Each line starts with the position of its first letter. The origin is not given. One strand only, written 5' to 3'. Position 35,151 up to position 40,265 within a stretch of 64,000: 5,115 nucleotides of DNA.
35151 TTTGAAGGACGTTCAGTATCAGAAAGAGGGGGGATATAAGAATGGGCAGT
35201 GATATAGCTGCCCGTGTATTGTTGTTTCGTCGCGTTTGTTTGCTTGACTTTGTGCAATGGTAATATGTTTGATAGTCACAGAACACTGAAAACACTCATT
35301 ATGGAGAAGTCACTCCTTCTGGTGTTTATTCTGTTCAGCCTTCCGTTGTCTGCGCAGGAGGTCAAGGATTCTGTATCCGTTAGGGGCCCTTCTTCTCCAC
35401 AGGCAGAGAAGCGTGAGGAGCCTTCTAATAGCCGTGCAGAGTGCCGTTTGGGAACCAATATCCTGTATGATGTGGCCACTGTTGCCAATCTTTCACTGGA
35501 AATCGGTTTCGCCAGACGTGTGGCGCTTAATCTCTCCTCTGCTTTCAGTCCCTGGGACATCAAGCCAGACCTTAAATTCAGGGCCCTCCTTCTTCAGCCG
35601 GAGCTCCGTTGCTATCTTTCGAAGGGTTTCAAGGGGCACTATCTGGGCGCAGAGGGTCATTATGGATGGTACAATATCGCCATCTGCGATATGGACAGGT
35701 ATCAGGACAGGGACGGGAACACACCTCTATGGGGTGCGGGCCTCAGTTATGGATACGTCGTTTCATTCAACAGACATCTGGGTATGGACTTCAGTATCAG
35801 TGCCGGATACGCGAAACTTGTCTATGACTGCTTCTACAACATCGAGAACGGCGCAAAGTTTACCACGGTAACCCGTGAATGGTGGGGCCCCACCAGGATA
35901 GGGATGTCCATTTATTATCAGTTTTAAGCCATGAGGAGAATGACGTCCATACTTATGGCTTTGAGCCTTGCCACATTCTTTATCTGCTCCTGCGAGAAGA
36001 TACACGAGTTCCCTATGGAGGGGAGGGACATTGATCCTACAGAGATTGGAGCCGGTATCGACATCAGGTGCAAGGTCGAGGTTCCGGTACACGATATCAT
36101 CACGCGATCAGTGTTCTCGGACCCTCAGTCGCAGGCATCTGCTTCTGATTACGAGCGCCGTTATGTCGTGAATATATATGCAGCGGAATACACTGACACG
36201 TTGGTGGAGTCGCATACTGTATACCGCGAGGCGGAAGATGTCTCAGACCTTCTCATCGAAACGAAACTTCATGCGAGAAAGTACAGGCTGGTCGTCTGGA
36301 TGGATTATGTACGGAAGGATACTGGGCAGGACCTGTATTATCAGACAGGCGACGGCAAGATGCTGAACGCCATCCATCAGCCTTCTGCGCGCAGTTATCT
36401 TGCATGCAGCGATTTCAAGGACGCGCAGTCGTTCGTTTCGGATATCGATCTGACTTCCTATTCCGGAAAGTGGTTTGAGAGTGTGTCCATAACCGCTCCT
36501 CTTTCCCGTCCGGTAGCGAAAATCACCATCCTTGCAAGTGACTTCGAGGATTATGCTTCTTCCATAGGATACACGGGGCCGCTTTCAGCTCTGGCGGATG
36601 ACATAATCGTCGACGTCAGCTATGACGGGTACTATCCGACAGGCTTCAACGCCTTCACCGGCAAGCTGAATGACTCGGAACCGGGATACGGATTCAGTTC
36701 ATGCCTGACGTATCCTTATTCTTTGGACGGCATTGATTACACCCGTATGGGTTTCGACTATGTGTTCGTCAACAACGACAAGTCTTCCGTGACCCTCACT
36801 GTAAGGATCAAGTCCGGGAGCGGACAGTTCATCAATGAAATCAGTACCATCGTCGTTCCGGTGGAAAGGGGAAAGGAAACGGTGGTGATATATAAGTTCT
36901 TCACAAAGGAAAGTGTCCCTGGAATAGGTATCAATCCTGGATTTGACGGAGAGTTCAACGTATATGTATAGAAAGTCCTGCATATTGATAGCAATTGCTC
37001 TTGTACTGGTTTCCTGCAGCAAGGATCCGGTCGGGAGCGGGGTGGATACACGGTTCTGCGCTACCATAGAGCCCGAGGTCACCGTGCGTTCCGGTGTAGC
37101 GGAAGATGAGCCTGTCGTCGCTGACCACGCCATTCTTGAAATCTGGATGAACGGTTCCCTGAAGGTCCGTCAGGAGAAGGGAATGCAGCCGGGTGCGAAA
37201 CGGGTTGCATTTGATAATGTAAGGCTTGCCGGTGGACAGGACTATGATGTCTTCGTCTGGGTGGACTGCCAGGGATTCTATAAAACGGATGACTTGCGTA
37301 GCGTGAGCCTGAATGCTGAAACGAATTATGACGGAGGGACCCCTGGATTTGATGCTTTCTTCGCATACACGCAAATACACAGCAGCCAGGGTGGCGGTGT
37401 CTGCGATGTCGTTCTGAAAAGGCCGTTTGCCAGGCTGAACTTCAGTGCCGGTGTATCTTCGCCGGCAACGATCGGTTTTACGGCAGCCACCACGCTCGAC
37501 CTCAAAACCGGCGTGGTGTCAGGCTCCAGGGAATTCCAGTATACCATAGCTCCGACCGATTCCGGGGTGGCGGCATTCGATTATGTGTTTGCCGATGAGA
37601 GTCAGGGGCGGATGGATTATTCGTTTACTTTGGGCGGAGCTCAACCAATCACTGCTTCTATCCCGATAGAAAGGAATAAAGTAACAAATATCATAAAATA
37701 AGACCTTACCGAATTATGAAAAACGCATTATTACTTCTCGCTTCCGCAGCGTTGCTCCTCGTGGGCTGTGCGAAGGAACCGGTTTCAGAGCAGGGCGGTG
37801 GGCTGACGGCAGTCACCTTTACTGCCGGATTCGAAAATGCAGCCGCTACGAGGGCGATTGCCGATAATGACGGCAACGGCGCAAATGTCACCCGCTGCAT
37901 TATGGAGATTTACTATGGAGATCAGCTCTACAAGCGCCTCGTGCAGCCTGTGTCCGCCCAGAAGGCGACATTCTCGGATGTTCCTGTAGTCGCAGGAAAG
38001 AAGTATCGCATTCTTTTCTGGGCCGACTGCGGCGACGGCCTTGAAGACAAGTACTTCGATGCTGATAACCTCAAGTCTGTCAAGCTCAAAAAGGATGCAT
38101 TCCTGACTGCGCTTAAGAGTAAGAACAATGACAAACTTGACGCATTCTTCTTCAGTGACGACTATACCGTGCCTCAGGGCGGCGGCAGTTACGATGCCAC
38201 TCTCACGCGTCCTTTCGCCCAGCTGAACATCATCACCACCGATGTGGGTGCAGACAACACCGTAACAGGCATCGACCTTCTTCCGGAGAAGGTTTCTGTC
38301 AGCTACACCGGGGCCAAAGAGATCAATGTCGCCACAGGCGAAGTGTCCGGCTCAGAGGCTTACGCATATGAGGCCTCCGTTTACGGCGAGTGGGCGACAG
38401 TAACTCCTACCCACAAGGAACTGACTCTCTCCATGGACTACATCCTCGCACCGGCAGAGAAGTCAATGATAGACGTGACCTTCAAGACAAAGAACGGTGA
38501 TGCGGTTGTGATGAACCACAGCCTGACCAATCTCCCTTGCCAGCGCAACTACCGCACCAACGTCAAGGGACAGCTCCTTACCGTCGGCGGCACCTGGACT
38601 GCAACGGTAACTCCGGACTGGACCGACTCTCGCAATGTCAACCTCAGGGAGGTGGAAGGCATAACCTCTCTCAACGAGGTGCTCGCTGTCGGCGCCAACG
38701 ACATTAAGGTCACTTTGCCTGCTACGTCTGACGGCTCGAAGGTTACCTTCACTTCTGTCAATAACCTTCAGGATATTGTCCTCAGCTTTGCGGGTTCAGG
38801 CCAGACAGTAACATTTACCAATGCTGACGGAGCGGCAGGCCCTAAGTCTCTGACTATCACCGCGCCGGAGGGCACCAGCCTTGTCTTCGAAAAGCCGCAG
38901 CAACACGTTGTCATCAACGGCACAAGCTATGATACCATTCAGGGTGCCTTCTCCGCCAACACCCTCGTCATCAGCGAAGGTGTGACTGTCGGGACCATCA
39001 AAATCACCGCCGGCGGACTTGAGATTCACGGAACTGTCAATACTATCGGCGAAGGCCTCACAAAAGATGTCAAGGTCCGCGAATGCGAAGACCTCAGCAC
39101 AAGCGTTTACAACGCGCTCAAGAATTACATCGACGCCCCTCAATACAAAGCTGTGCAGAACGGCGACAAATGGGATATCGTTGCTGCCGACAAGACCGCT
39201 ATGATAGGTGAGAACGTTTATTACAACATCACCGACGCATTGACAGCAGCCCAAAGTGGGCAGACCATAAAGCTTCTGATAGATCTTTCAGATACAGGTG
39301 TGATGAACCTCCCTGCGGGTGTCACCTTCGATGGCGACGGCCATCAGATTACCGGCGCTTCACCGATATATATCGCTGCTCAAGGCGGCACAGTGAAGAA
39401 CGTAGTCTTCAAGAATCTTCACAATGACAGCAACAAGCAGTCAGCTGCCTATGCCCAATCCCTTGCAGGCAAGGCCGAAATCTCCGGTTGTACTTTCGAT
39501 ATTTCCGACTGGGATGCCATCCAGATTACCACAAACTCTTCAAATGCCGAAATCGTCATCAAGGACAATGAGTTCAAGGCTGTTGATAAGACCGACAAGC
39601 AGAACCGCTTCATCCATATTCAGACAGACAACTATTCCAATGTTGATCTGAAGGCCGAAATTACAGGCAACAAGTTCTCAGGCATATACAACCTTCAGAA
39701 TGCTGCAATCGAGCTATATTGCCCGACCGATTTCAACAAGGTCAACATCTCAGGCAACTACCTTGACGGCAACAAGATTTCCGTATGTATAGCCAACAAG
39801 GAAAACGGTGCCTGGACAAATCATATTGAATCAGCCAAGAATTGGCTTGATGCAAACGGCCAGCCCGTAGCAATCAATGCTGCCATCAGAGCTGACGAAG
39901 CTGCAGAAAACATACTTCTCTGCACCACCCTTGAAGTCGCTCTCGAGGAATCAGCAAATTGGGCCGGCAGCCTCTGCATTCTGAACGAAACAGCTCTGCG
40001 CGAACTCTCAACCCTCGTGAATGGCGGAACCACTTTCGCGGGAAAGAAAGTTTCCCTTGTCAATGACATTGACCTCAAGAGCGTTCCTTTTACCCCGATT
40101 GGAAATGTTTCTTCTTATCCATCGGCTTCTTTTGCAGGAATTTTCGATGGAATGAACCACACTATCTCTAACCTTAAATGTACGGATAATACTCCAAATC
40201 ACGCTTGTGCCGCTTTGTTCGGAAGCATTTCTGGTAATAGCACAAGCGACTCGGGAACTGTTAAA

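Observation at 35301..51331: Type V pilus-like locus with no recognisable stalk pilin but six paralogous pilin-fold lipoproteins, three of them about 1,200-aa chimeras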

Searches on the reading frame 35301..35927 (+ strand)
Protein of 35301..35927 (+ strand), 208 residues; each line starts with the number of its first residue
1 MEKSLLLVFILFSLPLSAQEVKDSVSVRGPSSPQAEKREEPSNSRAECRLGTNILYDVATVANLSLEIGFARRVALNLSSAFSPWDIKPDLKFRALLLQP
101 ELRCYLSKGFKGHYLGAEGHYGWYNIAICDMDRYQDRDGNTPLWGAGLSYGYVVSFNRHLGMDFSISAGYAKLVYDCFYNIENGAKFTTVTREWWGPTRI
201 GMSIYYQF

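Call 4: search_protein_families(library=pfam, proteins=[window:35301-35927:+], max_evalue=0.1)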
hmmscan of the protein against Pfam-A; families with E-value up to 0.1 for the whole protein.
window:35301-35927:+ (208 aa): 1 family
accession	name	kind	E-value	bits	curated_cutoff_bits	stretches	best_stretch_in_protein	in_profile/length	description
PF12099.14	DUF3575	-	1.4e-36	125.9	21.1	1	49-208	19-177/177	Protein of unknown function (DUF3575)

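Call 6: search_protein_families(library=ncbifam, proteins=[window:35301-35927:+], max_evalue=0.1)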
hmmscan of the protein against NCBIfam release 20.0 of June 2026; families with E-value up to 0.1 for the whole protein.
window:35301-35927:+ (208 aa): 0 families

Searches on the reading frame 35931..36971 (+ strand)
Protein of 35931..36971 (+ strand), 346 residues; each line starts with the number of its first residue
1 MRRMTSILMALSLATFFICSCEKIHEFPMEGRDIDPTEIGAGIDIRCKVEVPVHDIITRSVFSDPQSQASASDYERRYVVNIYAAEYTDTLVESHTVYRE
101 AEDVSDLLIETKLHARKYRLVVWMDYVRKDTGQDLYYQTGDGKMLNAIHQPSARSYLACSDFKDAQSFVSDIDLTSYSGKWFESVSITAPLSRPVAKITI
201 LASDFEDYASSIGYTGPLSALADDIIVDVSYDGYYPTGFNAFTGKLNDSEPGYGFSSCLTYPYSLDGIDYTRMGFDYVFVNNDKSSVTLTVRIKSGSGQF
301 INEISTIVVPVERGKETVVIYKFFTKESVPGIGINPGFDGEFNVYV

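Call 4: search_protein_families(library=pfam, proteins=[window:35931-36971:+], max_evalue=0.1)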
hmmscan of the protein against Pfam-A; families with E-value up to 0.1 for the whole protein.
window:35931-36971:+ (346 aa): 1 family
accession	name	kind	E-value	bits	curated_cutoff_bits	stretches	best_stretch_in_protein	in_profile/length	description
PF20200.4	DUF6562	-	3.6e-70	237.2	25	1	56-345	16-302/304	Family of unknown function (DUF6562)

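Call 6: search_protein_families(library=ncbifam, proteins=[window:35931-36971:+], max_evalue=0.1)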
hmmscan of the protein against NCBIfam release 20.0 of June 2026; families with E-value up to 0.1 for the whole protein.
window:35931-36971:+ (346 aa): 0 families

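Call 7: search_solved_structures(query=A1, max_evalue=10, show_alignments=2)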
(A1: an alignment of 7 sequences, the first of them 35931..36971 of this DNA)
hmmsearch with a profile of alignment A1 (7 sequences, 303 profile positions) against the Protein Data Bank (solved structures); distinct sequences matched with E-value up to 10: 1.
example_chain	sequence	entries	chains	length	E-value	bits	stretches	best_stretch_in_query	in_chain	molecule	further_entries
3gf8_A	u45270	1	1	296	0.6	12.7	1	55-118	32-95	putative polysaccharide binding proteins (DUF1812)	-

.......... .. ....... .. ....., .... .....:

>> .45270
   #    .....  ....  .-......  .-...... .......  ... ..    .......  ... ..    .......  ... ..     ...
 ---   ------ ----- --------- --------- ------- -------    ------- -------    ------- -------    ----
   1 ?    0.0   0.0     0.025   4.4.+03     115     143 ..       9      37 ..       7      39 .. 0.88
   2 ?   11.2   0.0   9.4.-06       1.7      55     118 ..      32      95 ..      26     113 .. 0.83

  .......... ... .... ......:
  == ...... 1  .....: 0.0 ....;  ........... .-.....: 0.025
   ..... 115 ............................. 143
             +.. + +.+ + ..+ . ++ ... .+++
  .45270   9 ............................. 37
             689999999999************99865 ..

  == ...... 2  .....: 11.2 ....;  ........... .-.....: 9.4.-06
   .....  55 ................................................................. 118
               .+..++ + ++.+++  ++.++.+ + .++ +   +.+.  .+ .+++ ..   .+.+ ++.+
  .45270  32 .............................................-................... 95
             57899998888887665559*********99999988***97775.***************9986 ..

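Call 18: search_protein_representatives(alignment_id=A1)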
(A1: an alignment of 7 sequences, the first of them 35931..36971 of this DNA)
Query: 7 sequences, 303 profile positions. Proteins with E-value up to 0.001 (for the whole library): 7872; up to 1e-10: 6661; up to 1e-30: 2817. The best 150 are listed.
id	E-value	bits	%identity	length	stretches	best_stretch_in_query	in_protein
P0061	1.0e-116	406.0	-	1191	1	1-300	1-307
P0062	4.2e-104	364.6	-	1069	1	1-296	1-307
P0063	8.1e-102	357.1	-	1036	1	1-296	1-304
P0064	3.7e-101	355.0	-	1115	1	1-299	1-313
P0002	5.8e-100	351.0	-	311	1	1-296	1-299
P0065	1.6e-99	349.6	-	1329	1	1-298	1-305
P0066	9.0e-99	347.1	-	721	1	1-300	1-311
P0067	6.2e-97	341.1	-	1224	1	1-299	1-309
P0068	1.7e-95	336.4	-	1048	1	1-297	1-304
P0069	2.0e-95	336.1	-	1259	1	1-297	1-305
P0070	4.5e-95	335.0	-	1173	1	1-299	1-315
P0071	2.9e-94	332.3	-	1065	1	1-300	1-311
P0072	4.7e-94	331.6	-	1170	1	1-302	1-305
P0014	3.2e-93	328.9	-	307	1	4-297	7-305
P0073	1.7e-92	326.5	-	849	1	1-297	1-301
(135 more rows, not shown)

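Call 66: list_cluster_members(proteins=[P0209, P0259, window:35931-36971:+, window:50384-51331:+, window:37716-41528:+])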
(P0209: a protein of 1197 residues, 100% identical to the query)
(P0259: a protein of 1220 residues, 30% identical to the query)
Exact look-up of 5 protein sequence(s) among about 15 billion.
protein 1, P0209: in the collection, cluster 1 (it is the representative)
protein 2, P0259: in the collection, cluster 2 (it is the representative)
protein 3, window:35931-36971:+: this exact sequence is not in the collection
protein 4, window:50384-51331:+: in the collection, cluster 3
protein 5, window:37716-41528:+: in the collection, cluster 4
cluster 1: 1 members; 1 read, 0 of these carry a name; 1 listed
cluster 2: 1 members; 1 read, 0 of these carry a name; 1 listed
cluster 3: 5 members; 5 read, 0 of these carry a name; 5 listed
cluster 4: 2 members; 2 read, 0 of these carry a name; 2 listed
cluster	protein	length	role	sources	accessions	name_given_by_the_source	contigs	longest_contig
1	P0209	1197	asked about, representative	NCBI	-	-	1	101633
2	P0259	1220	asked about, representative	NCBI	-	-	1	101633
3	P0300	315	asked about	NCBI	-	-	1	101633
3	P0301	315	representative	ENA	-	-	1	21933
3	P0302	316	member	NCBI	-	-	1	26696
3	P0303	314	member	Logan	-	-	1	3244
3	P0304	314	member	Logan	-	-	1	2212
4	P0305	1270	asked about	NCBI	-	-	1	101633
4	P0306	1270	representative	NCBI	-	-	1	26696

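Call 69: search_solved_structures(query=A5, max_evalue=10)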
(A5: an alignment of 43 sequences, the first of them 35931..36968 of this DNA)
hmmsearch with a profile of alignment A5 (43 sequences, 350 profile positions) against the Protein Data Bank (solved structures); distinct sequences matched with E-value up to 10: 1.
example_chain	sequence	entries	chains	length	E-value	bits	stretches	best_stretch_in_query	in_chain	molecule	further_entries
3b1c_A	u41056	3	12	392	0.79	12.2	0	271-317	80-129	BetaC-S lyase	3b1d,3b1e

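Call 76: find_homologous_proteins(query=A5, max_evalue=1e-10)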
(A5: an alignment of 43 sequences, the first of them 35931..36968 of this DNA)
Query A5 (43 sequences) (346 aa, profile of the alignment): 231 proteins with E <= 1e-10 among 8000 candidates; the best 120 are listed.
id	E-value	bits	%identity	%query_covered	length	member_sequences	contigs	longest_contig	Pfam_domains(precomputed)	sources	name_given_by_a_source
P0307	4.6e-129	449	28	100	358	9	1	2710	PF20200.5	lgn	-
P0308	3.9e-121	423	29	95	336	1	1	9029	PF20200.5,PF08842.17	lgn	-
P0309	7.3e-120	419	23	99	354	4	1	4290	PF20200.5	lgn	-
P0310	1.5e-119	418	26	97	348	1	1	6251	PF20200.5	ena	-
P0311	1.7e-119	417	28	66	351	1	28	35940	PF20200.5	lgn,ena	-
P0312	2.0e-119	417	28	66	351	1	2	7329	PF20200.5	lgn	-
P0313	2.6e-119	417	28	66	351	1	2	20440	PF20200.5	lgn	-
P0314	3.8e-119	416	29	66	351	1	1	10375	PF20200.5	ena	-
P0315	7.0e-119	415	28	66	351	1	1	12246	PF20200.5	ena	-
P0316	5.1e-118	413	22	99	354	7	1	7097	PF20200.5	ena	-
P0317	5.3e-118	412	25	97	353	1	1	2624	PF20200.5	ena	-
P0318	5.5e-118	412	26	99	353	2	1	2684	PF20200.5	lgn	-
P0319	5.7e-118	412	27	80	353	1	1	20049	PF20200.5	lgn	-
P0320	4.0e-117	410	26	78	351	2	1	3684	PF20200.5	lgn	-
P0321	4.0e-117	410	29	66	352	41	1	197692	PF20200.5,PF08842.17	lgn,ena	-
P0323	5.5e-117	409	25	98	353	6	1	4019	PF20200.5,PF08842.17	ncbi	-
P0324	5.8e-117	409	25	99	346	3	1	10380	PF20200.5,PF08842.17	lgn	-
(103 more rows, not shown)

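Call 77: find_encoding_contigs(protein=P0321, flank=10000, max_places=3)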
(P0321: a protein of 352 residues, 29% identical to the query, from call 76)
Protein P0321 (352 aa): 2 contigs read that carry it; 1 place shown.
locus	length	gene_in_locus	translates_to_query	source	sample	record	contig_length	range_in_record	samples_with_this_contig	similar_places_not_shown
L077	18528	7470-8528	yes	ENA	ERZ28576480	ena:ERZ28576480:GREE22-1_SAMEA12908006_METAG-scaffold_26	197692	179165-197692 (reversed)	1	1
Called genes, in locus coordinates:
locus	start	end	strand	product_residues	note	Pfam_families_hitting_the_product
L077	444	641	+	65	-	-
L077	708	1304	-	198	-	-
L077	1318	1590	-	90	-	PF00216:Bac_DNA_binding, PF18291:HU-HIG (weak)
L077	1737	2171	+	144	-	PF18925:DUF5675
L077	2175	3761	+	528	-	PF04466:Terminase_3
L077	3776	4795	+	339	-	-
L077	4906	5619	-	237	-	PF02596:DUF169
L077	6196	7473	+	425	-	PF12099:DUF3575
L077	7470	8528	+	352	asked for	PF20200:DUF6562, PF08842:Mfa2 (weak)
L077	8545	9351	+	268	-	-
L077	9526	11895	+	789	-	PF20200:DUF6562 (faint)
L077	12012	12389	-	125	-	-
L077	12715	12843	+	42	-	-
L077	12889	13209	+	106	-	-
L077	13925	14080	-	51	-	-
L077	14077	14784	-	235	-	PF01507:PAPS_reduct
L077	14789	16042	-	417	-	PF00009:GTP_EFTU, PF01926:MMR_HSR1 (faint), PF22594:GTP-eEF1A_C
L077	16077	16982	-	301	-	PF01507:PAPS_reduct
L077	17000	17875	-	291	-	PF13304:AAA_21 (faint), PF02463:SMC_N (faint), PF00005:ABC_tran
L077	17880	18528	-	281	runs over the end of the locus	PF00528:BPD_transp_1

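Call 88: search_protein_families(library=pfam, proteins=[P0308, P0321, P0323, P0324], max_evalue=0.1)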
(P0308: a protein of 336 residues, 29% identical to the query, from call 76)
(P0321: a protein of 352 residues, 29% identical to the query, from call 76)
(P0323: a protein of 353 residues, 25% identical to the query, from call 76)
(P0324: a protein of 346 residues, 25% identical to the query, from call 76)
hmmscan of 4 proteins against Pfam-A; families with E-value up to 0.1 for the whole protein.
P0308 (336 aa): 3 families
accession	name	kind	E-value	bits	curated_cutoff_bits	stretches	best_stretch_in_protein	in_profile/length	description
PF20200.4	DUF6562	-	5.1e-83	279.4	25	1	32-336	5-304/304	Family of unknown function (DUF6562)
PF08842.16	Mfa2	-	1.9e-06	28.2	21.2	1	77-185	40-152/277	Fimbrillin-A associated anchor proteins Mfa1 and Mfa2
PF13496.11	DUF4120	-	0.037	14.7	27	0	221-246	44-68/96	Domain of unknown function (DUF4120)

P0321 (352 aa): 2 families
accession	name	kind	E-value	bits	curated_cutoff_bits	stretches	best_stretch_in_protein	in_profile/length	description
PF20200.4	DUF6562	-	1.7e-84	284.3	25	1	37-351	7-303/304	Family of unknown function (DUF6562)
PF08842.16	Mfa2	-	4.2e-07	30.3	21.2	1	97-341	42-270/277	Fimbrillin-A associated anchor proteins Mfa1 and Mfa2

P0323 (353 aa): 2 families
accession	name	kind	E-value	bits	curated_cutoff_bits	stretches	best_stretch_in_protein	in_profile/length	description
PF20200.4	DUF6562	-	1.7e-87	294.1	25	1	52-353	18-304/304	Family of unknown function (DUF6562)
PF08842.16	Mfa2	-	1.2e-05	25.5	21.2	1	103-206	56-160/277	Fimbrillin-A associated anchor proteins Mfa1 and Mfa2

P0324 (346 aa): 2 families
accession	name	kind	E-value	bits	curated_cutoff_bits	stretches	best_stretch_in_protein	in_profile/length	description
PF20200.4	DUF6562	-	5.4e-83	279.4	25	1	36-345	3-302/304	Family of unknown function (DUF6562)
PF08842.16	Mfa2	-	4.6e-06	26.9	21.2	1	35-196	6-151/277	Fimbrillin-A associated anchor proteins Mfa1 and Mfa2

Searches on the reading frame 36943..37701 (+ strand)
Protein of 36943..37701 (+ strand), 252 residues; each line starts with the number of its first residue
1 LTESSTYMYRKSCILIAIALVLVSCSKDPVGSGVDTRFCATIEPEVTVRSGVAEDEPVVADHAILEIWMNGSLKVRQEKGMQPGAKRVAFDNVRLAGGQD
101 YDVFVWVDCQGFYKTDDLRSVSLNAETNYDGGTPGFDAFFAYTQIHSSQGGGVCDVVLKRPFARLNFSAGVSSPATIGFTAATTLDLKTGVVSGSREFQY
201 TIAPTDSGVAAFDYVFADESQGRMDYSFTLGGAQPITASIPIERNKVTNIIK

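Call 4: search_protein_families(library=pfam, proteins=[window:36943-37701:+], max_evalue=0.1)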
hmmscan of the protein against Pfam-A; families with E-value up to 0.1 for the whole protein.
window:36943-37701:+ (252 aa): 1 family
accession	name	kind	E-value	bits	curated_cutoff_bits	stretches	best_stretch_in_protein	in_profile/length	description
PF20200.4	DUF6562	-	4.6e-08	33.3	25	1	93-169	77-165/304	Family of unknown function (DUF6562)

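Call 6: search_protein_families(library=ncbifam, proteins=[window:36943-37701:+], max_evalue=0.1)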
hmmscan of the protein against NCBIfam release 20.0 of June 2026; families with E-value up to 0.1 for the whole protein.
window:36943-37701:+ (252 aa): 0 families

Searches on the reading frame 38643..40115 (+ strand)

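Call 78: search_protein_families(library=pfam, proteins=[window:38643-40115:+], max_evalue=1)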
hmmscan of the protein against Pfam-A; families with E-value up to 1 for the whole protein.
window:38643-40115:+ (491 aa): 2 families
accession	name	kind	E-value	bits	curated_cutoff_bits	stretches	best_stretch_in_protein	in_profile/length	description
PF13229.12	Beta_helix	-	0.051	13.6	25.9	1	240-387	24-148/158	Right handed beta helix region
PF05345.18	He_PIG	-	0.2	12.5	24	1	182-243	9-67/96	Putative Ig domain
